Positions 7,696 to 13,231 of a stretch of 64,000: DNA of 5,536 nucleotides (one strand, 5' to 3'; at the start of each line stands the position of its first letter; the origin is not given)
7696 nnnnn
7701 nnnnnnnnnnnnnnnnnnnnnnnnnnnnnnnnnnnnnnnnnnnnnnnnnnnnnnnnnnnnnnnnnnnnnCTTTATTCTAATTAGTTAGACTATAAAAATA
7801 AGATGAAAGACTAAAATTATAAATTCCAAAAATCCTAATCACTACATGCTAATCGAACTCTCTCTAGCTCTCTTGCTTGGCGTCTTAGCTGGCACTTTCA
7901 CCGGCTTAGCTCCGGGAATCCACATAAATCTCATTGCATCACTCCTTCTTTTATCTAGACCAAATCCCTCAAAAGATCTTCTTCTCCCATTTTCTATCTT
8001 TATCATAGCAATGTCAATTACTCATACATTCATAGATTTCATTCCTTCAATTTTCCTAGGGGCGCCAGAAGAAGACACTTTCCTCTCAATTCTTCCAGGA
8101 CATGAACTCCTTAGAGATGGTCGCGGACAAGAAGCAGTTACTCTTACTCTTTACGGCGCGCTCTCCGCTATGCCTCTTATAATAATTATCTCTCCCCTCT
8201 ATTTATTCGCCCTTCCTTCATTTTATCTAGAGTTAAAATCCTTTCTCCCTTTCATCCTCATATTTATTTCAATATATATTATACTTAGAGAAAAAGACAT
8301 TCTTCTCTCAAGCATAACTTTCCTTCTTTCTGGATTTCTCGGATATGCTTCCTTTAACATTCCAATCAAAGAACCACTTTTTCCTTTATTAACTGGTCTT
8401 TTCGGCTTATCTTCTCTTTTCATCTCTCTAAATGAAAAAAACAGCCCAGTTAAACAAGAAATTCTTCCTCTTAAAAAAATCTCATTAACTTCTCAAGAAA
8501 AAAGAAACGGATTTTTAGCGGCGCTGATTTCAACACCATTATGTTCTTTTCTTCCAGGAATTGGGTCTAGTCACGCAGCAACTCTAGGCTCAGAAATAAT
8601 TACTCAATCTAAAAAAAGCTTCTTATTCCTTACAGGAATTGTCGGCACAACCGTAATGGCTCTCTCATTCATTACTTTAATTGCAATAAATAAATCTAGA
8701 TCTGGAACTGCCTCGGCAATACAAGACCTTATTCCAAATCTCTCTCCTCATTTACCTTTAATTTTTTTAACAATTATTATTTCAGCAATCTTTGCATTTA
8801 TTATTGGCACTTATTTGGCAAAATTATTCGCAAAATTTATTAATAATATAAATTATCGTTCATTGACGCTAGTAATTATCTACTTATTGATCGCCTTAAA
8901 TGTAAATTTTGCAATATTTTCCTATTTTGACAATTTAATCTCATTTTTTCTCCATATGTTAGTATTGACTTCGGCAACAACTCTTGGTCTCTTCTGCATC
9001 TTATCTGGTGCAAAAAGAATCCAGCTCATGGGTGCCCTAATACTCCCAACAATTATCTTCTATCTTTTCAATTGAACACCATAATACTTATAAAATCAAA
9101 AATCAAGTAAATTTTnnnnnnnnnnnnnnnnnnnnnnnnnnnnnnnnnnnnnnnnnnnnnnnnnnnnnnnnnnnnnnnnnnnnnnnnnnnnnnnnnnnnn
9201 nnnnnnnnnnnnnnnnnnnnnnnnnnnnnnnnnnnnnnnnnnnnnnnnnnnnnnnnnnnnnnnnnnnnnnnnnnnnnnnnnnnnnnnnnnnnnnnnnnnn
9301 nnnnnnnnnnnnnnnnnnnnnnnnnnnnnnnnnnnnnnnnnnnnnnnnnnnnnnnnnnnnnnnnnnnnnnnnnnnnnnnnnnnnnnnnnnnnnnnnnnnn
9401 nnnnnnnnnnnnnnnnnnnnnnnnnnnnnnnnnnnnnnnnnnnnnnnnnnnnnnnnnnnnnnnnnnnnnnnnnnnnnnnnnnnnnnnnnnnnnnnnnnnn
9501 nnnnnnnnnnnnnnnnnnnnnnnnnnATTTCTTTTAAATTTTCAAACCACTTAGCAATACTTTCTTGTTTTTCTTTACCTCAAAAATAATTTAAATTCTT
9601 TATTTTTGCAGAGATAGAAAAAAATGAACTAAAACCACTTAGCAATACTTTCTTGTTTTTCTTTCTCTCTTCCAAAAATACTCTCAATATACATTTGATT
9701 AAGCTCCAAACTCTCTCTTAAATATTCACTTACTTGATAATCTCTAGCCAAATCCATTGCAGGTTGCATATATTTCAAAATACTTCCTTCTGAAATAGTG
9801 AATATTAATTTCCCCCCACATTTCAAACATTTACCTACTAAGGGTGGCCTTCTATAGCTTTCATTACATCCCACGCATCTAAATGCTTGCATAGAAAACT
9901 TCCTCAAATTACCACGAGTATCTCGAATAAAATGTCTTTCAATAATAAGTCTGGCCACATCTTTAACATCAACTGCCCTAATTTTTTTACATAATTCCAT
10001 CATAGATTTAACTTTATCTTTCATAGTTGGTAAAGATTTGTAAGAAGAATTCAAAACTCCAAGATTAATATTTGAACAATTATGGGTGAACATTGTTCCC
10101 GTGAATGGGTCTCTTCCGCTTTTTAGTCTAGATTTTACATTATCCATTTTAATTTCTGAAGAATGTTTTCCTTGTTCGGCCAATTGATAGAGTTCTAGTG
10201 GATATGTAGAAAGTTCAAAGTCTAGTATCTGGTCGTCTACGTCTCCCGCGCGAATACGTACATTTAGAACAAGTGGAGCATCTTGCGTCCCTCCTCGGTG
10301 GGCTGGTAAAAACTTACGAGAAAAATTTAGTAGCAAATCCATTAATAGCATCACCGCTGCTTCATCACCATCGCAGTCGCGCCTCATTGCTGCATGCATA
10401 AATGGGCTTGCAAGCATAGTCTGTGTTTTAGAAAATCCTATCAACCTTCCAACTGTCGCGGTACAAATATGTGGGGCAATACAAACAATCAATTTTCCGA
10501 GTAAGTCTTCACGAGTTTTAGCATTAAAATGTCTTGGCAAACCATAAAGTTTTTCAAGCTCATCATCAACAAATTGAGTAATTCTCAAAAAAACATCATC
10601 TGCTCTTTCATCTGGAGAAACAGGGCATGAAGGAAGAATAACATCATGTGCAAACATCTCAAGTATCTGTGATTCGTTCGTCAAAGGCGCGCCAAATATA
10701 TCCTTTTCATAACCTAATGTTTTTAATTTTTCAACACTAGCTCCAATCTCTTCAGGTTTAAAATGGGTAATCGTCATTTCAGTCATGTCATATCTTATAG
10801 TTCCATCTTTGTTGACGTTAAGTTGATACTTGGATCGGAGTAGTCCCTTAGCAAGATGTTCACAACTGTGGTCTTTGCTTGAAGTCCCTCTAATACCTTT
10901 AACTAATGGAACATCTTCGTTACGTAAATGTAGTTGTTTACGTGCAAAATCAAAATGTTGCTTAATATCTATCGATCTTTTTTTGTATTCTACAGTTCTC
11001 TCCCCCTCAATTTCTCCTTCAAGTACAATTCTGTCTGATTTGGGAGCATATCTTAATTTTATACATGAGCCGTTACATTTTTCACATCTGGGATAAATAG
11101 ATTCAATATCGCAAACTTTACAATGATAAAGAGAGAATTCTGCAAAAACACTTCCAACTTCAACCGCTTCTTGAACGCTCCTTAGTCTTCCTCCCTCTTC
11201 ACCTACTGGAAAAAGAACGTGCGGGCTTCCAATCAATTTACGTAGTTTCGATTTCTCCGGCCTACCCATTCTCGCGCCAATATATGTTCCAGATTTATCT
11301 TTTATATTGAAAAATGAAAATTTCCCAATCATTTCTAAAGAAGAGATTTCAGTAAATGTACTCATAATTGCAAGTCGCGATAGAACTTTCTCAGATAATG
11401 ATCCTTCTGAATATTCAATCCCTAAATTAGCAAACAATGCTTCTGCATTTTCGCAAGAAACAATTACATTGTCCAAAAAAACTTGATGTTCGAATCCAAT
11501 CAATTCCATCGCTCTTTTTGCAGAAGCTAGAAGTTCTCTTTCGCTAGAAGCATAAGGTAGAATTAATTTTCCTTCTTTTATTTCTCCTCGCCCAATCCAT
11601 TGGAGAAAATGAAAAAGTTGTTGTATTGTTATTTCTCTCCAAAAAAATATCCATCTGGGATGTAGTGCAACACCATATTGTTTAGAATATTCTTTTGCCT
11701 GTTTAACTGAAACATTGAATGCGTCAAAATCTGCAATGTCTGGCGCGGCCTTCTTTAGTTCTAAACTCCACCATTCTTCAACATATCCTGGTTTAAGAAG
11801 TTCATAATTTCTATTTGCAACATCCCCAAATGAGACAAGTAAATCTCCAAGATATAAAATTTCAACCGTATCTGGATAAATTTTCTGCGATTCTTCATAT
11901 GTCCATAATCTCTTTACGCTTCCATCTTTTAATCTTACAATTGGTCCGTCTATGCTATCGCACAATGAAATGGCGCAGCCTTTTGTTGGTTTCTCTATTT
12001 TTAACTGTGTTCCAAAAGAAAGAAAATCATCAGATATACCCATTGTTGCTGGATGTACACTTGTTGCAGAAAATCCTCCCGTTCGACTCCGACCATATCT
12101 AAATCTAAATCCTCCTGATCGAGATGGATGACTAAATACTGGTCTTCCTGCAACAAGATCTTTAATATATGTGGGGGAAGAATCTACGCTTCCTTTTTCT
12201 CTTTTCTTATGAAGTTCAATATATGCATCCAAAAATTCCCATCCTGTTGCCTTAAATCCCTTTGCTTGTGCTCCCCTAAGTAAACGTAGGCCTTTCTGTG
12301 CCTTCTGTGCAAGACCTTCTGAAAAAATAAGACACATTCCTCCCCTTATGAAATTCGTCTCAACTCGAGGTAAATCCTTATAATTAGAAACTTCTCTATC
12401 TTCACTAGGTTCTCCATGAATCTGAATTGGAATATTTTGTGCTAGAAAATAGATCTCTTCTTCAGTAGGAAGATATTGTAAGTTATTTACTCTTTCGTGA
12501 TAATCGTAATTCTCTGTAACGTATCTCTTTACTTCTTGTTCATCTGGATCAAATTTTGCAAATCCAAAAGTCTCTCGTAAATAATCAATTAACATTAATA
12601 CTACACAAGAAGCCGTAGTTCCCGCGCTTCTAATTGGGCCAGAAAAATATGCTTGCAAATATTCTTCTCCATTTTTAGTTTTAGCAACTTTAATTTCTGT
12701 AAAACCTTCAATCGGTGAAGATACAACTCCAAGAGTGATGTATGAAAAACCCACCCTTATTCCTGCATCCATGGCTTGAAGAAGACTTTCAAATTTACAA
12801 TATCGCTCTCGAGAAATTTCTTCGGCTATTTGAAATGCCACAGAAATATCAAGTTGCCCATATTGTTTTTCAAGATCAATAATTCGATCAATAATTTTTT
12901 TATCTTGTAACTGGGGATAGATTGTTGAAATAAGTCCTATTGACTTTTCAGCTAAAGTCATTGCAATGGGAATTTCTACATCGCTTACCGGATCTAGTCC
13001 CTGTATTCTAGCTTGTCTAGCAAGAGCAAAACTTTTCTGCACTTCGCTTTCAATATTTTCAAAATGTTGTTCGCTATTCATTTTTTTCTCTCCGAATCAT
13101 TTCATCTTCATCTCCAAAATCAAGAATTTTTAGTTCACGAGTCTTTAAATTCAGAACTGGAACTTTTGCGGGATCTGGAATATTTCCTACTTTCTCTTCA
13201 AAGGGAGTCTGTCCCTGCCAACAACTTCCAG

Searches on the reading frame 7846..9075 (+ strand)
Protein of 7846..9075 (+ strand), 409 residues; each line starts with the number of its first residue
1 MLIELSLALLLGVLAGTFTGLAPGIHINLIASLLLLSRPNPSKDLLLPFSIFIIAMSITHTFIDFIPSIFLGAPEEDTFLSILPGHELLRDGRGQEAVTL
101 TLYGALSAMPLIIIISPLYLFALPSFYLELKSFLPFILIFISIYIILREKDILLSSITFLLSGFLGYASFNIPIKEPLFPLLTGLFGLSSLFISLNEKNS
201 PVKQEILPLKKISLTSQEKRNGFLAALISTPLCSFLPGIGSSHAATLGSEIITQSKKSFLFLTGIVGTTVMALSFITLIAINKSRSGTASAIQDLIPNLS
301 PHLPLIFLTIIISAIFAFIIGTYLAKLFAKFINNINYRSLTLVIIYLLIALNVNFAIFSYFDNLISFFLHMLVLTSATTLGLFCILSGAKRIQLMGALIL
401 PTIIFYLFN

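Call 21: search_protein_families(library=pfam, proteins=[window:7846-9075:+], max_evalue=0.001)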
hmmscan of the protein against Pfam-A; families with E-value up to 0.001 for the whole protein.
window:7846-9075:+ (409 aa): 1 family
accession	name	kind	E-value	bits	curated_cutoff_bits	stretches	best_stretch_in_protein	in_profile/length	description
PF01970.21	TctA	-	2.8e-41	142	28.9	1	7-368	2-403/423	Tripartite tricarboxylate transporter TctA family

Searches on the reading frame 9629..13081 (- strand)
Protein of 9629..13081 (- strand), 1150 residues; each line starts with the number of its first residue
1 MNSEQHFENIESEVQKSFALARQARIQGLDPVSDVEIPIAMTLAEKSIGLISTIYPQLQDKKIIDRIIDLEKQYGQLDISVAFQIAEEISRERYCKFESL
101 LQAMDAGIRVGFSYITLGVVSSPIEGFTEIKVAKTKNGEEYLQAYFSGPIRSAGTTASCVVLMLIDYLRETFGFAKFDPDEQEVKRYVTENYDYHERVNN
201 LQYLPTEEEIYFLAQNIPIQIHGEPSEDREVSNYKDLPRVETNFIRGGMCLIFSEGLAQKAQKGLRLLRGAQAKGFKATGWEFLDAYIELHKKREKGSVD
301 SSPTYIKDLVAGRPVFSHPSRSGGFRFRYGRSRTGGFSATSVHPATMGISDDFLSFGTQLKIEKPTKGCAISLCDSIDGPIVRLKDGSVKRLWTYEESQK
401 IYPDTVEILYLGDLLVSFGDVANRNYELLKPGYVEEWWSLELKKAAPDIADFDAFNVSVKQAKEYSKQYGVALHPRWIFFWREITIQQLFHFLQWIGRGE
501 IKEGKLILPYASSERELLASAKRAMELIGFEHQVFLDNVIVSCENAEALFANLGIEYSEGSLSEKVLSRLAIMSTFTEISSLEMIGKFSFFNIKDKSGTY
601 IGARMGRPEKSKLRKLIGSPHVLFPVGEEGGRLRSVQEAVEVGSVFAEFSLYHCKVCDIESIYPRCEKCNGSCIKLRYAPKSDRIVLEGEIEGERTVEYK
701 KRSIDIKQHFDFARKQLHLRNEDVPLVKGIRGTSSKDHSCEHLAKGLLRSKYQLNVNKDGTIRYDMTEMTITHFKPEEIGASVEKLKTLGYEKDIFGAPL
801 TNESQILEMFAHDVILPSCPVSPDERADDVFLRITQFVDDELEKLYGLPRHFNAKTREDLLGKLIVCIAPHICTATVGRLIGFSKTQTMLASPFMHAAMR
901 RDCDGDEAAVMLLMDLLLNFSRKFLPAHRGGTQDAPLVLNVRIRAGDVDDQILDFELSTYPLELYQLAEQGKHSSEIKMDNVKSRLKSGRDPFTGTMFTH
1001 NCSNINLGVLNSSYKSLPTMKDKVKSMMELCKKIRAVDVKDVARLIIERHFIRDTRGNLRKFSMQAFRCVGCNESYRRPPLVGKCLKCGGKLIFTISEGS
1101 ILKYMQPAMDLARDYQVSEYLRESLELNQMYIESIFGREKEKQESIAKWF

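Call 21: search_protein_families(library=pfam, proteins=[window:9629-13081:-], max_evalue=0.001)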
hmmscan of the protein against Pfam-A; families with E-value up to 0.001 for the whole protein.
window:9629-13081:- (1150 aa): 3 families
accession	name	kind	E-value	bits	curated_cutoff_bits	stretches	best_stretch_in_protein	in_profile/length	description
PF24844.1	PolC_DP2_central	-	1.5e-105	353.6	24.3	1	295-682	4-366/372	DNA polymerase II large subunit DP2, central domain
PF24846.1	PolC_DP2_cat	-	9.2e-102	340.5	24.3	1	725-1023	6-299/299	DNA polymerase II large subunit DP2, catalytic domain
PF03833.19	PolC_DP2_N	-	6.9e-75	252.1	24.3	1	6-288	2-269/271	DNA polymerase II large subunit DP2, N-terminal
